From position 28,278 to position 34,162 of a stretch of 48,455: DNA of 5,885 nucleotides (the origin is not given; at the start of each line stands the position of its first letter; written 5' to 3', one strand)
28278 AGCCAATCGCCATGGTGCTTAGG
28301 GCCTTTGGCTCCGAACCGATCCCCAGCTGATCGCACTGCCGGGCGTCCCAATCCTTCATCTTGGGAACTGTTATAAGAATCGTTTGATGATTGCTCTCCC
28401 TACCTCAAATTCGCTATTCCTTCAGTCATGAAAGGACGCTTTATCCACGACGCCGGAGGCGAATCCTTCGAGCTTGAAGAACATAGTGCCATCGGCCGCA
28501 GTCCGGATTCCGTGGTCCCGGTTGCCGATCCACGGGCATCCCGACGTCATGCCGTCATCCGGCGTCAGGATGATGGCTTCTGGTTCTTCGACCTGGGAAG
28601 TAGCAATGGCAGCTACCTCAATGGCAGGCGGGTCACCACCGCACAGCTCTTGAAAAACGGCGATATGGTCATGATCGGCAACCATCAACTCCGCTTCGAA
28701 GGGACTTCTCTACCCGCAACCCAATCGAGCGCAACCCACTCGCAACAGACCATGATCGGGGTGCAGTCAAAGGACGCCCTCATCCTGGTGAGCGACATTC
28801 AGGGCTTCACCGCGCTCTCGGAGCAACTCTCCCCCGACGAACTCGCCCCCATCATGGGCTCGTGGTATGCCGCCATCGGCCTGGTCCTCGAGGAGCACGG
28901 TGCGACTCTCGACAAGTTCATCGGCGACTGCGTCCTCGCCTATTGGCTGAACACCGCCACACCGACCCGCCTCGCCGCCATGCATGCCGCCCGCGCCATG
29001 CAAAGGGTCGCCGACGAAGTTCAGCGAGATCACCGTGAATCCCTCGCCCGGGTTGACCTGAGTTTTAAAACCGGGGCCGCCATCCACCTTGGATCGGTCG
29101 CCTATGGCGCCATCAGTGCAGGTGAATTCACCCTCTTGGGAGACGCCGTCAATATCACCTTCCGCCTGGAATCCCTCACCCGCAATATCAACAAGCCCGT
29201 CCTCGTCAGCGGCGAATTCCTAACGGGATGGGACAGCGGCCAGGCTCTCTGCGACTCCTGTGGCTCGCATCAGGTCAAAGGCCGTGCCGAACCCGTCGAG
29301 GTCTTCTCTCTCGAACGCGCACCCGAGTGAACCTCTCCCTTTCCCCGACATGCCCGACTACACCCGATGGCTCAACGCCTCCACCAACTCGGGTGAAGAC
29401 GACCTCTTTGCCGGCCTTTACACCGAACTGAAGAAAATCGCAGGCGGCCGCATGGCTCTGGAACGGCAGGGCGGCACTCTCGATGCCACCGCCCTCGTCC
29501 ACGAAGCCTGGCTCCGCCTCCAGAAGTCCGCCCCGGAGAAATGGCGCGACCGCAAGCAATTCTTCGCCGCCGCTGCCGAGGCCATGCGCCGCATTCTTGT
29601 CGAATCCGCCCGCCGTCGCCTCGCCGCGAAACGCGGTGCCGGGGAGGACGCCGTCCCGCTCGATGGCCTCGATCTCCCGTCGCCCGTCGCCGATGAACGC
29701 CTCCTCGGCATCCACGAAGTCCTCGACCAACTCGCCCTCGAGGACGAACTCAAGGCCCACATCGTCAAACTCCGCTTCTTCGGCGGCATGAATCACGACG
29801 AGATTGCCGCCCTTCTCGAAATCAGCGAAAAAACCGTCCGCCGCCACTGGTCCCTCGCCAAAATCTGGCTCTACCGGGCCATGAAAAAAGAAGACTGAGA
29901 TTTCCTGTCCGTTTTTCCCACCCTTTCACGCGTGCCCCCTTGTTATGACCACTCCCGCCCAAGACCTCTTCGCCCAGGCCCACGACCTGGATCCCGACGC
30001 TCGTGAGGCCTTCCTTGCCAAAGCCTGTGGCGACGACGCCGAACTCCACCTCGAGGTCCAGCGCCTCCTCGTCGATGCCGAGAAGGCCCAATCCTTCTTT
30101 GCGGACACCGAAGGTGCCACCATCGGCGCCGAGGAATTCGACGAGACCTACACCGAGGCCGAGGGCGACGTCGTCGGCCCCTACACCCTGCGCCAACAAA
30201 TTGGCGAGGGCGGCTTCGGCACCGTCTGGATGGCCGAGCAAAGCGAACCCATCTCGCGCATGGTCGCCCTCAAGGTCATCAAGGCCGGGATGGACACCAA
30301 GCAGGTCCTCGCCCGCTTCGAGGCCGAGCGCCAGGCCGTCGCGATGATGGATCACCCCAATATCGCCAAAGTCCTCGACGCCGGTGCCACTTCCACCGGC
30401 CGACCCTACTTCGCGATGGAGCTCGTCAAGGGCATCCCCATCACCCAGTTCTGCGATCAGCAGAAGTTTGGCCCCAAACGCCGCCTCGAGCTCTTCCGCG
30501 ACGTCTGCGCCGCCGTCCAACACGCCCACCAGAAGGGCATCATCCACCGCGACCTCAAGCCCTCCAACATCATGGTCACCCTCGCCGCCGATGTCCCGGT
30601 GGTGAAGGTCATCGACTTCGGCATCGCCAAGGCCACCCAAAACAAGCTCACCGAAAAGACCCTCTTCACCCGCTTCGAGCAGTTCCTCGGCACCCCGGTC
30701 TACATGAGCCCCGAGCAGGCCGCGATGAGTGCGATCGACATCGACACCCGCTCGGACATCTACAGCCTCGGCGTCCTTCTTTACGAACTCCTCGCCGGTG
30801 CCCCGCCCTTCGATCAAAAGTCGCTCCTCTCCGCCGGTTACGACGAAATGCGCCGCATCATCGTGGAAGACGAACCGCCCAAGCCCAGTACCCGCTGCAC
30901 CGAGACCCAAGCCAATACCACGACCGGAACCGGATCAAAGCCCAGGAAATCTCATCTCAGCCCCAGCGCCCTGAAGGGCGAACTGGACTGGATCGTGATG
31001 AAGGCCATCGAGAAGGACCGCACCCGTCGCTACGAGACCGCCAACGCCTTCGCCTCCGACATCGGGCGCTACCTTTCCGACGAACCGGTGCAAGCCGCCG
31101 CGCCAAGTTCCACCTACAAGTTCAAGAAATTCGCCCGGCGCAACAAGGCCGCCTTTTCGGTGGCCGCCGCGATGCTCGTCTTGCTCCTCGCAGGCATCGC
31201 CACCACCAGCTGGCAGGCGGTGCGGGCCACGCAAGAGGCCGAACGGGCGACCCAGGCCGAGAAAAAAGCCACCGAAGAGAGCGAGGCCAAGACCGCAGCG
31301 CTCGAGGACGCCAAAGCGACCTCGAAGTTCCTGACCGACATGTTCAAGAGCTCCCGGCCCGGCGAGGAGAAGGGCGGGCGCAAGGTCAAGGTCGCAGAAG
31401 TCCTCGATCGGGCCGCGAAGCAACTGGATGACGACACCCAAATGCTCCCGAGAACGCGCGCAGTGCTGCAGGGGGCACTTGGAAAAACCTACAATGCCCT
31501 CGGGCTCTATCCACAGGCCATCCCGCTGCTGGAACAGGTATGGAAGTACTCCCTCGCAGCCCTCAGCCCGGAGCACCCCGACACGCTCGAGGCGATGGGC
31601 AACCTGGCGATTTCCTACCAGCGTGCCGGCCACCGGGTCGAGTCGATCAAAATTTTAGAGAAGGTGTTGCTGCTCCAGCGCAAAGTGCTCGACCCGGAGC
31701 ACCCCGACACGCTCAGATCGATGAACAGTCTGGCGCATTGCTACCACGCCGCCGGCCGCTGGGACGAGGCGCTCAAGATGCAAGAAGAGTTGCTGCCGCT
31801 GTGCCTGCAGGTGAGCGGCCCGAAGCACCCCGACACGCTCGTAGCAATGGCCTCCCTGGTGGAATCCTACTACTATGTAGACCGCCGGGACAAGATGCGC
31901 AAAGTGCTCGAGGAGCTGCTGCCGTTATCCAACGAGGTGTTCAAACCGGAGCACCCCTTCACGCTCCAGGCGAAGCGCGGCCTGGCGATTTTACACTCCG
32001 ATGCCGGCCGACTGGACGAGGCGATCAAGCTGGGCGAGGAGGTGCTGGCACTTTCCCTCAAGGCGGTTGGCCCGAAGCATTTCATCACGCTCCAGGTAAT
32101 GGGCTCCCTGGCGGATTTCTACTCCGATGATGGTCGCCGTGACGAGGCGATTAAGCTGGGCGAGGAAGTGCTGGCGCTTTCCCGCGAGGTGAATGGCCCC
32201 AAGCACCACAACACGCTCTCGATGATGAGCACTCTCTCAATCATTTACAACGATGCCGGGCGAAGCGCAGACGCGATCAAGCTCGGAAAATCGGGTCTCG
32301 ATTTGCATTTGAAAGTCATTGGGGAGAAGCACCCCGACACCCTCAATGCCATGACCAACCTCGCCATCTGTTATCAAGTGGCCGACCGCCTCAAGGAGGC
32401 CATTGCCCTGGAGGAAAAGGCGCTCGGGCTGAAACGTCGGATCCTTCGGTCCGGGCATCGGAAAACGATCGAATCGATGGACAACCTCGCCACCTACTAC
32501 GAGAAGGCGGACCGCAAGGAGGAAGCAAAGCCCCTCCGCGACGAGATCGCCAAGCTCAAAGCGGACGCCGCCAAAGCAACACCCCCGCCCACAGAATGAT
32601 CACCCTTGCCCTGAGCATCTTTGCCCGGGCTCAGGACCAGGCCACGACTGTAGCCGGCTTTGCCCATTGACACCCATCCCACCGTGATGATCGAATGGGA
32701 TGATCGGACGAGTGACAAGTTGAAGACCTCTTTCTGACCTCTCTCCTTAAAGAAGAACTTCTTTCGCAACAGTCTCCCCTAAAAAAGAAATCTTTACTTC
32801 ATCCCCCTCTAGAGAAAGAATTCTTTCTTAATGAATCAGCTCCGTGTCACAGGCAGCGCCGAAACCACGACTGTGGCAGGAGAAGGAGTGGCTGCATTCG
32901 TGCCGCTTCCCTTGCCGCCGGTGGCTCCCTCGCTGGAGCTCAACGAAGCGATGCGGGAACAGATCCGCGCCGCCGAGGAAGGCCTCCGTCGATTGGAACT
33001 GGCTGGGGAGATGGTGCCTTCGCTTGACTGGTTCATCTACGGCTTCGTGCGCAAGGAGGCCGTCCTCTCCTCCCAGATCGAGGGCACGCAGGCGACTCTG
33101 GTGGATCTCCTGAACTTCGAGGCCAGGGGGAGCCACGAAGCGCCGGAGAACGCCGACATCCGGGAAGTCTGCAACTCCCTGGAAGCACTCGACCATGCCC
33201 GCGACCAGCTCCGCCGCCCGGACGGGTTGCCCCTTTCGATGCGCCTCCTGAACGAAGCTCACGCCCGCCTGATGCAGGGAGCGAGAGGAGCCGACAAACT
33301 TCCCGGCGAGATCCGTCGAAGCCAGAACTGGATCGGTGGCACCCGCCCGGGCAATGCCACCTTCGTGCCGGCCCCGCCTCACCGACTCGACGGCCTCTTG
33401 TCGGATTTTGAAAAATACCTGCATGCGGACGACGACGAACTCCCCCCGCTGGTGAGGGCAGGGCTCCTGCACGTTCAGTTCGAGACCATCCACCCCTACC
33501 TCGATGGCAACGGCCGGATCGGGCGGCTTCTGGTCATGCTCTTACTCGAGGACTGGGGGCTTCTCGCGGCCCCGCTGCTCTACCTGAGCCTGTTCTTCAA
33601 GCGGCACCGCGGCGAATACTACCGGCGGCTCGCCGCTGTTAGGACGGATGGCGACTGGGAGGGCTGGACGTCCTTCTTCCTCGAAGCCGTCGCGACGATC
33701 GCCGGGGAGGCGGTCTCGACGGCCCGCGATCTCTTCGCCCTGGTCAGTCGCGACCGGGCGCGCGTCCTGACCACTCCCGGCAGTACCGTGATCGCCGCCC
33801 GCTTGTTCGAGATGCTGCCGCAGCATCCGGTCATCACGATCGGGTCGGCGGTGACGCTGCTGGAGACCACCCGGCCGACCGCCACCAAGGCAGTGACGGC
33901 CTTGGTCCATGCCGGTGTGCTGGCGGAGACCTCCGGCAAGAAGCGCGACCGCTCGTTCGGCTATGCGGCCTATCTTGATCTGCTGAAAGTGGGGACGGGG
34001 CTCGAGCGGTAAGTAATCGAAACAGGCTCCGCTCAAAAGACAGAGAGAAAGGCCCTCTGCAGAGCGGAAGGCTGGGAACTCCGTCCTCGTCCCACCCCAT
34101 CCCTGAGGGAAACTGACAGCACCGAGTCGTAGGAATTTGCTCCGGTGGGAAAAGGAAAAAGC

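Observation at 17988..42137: Seven copies of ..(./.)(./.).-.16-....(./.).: candidate promoter of the kinase-linked ECF sigma factors and a local regulon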

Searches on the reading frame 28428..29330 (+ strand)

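Call 6: search_protein_families(library=pfam, proteins=[window:28428-29330:+], max_evalue=0.01)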
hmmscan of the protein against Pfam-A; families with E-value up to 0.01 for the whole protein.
window:28428-29330:+ (300 aa): 3 families
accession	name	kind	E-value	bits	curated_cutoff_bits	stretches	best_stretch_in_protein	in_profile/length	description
PF00498.31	FHA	-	2.1e-17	63.8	20.7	1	22-84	3-67/67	FHA domain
PF16697.10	Yop-YscD_cpl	-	5.4e-11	43.1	33.2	1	11-91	9-91/94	Inner membrane component of T3SS, cytoplasmic domain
PF00211.25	Guanylate_cyc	-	5.3e-10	39.6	21.9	1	116-293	8-179/183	Adenylate and Guanylate cyclase catalytic domain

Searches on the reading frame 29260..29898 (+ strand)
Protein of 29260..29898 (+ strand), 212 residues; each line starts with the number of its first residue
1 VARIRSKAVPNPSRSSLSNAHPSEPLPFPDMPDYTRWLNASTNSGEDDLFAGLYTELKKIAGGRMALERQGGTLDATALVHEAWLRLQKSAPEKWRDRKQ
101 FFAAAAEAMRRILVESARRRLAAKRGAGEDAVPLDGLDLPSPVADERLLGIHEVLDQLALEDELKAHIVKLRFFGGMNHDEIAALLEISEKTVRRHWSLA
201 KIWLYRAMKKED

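Call 7: search_protein_families(library=pfam, proteins=[window:29260-29898:+], max_evalue=0.01)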
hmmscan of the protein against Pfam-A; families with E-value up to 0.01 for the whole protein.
window:29260-29898:+ (212 aa): 6 families
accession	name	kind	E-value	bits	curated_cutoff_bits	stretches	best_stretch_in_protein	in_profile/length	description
PF07638.17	Sigma70_ECF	-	3e-40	138.5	21.1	1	35-209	5-184/185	ECF sigma factor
PF08281.18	Sigma70_r4_2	-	3.7e-08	33.3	25.7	1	167-201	17-51/54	Sigma-70, region 4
PF04545.22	Sigma70_r4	-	1.8e-06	27.8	24.1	1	166-196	10-40/50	Sigma-70, region 4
PF13384.12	HTH_23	-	0.00088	19.5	24.6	0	165-195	7-36/50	Homeodomain-like domain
PF00196.25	GerE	-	0.0067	16.5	23.5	0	176-197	17-38/57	Bacterial regulatory proteins, luxR family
PF13518.12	HTH_28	-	0.0087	16.6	25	0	165-199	2-35/52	Helix-turn-helix domain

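Call 48: search_protein_families(library=ncbifam, proteins=[window:29350-29898:+], max_evalue=0.001)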
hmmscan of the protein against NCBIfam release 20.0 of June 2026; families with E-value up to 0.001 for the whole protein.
window:29350-29898:+ (182 aa): 10 families
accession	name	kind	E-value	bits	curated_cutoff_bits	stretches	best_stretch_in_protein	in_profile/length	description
TIGR02999.1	Sig-70_X6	subfamily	9.2e-53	178.8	126.15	1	12-178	15-182/183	ECF-type sigma factor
TIGR02937.1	sigma70-ECF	superfamily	2.8e-15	56.3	42.9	1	17-177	4-164/165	sigma-70 family RNA polymerase sigma factor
TIGR02985.1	Sig70_bacteroi1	subfamily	9.1e-06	26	126.4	1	121-170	108-154/162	RNA polymerase sigma-70 factor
NF058625.1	sigma_PG0214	equivalog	1.3e-05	24.9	130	1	34-172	19-155/170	GFO_1088 family ECF-type sigma factor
TIGR02983.1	SigE-fam_strep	subfamily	0.00021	21.2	141.55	1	42-178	29-158/162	SigE family RNA polymerase sigma factor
NF009179.0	PRK12527.1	equivalog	0.00039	20.5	162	1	39-168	15-143/159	RNA polymerase sigma factor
TIGR02984.1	Sig-70_plancto1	subfamily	0.00053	19.6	183.75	0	122-168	132-178/189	RNA polymerase sigma-70 factor, Planctomycetaceae-specific subfamily 1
NF007227.0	PRK09645.1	subfamily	0.0007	19.5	202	1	17-166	12-158/177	sigma-70 family RNA polymerase sigma factor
TIGR02954.1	Sig70_famx3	hypoth_equivalog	0.00075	19.3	188.5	1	79-180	71-169/170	RNA polymerase sigma-70 factor, TIGR02954 family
NF007214.0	PRK09636.1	subfamily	0.00091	18.5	271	0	40-172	25-157/293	RNA polymerase sigma factor SigJ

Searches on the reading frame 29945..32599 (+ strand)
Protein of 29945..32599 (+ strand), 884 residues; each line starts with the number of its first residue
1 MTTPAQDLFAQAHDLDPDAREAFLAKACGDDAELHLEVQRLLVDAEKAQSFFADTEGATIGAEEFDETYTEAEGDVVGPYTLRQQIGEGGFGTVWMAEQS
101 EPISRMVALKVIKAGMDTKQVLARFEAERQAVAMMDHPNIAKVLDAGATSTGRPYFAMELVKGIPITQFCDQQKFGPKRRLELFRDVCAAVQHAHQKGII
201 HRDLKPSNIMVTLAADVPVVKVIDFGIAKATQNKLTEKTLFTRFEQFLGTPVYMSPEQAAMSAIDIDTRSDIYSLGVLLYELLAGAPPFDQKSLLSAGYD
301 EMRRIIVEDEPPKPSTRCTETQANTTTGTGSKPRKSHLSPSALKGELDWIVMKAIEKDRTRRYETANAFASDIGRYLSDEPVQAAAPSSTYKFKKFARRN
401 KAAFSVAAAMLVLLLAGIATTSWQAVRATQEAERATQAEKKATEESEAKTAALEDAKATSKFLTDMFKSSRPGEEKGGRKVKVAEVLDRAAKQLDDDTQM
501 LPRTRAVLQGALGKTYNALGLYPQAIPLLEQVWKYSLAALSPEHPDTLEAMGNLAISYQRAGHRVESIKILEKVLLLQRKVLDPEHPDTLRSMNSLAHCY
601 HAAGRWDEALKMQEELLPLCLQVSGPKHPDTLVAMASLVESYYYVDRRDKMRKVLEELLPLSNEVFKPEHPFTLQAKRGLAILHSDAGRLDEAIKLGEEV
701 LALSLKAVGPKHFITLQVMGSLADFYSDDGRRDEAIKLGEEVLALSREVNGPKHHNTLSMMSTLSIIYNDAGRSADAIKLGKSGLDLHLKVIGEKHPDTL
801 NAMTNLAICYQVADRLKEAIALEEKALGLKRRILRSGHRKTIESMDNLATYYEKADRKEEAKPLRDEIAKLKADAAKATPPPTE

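Call 7: search_protein_families(library=pfam, proteins=[window:29945-32599:+], max_evalue=0.01)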
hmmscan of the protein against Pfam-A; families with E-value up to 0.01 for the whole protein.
window:29945-32599:+ (884 aa): 22 families
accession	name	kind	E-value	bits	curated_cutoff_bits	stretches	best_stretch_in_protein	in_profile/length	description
PF13424.12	TPR_12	-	2.3e-64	214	30.1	7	716-787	3-74/77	Tetratricopeptide repeat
PF13374.12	TPR_10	-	8.7e-63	207.1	27.5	6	589-630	1-42/42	Tetratricopeptide repeat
PF00069.31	Pkinase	-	1.1e-44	153.3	31.7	1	80-366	1-255/263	Protein kinase domain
PF07714.23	PK_Tyr_Ser-Thr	-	8.6e-30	104.3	23.1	1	81-293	2-209/258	Protein tyrosine and serine/threonine kinase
PF24885.1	TPR_NPHP3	-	3.5e-22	79.4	100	4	484-609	75-202/239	Nephrocystin-3 TPR domain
PF13176.12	TPR_7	-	2.2e-19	68.2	27.9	2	593-622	2-31/36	Tetratricopeptide repeat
PF14559.12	TPR_19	-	1.2e-10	41.9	25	1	520-580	5-57/68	Tetratricopeptide repeat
PF07719.23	TPR_2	-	2.4e-10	40.1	27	0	594-616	5-27/34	Tetratricopeptide repeat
PF13432.12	TPR_16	-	6.8e-09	36.5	32.7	0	554-614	3-55/65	Tetratricopeptide repeat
PF07721.20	TPR_4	-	3e-07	30.9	27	0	595-610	6-21/26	Tetratricopeptide repeat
PF01636.29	APH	-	1.1e-06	29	23.2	1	184-228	155-197/239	Phosphotransferase enzyme family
PF13181.12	TPR_8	-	4.7e-06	26.8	25.7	0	717-746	2-31/34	Tetratricopeptide repeat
PF13428.12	TPR_14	-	7e-06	26.7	23.5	0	509-552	4-42/44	Tetratricopeptide repeat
PF00515.34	TPR_1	-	1e-05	25.6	27.8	0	594-611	5-22/34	Tetratricopeptide repeat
PF03109.22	ABC1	-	1.3e-05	24.9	22.9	1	151-237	140-223/244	ABC1 atypical kinase-like domain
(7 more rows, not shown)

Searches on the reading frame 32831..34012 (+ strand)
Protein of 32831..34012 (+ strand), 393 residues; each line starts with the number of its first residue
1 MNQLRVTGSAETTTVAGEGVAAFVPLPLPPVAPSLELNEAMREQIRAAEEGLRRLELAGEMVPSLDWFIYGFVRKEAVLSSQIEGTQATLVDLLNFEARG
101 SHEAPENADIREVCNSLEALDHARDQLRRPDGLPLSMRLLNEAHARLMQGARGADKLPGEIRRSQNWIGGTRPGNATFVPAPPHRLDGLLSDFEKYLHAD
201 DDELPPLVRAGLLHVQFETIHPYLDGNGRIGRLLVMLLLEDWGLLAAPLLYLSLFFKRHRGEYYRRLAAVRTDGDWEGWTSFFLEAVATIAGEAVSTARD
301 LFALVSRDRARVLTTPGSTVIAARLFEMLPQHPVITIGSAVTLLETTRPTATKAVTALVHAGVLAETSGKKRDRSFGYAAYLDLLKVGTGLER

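Call 7: search_protein_families(library=pfam, proteins=[window:32831-34012:+], max_evalue=0.01)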
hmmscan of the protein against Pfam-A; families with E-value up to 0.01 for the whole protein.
window:32831-34012:+ (393 aa): 2 families
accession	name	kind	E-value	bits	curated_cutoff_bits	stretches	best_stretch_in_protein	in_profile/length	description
PF13784.11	Fic_N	-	1.1e-18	67.4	26.7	1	44-123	3-80/82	Fic/DOC family N-terminal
PF02661.23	Fic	-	1.9e-18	67.5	24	1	135-239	2-93/93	Fic/DOC family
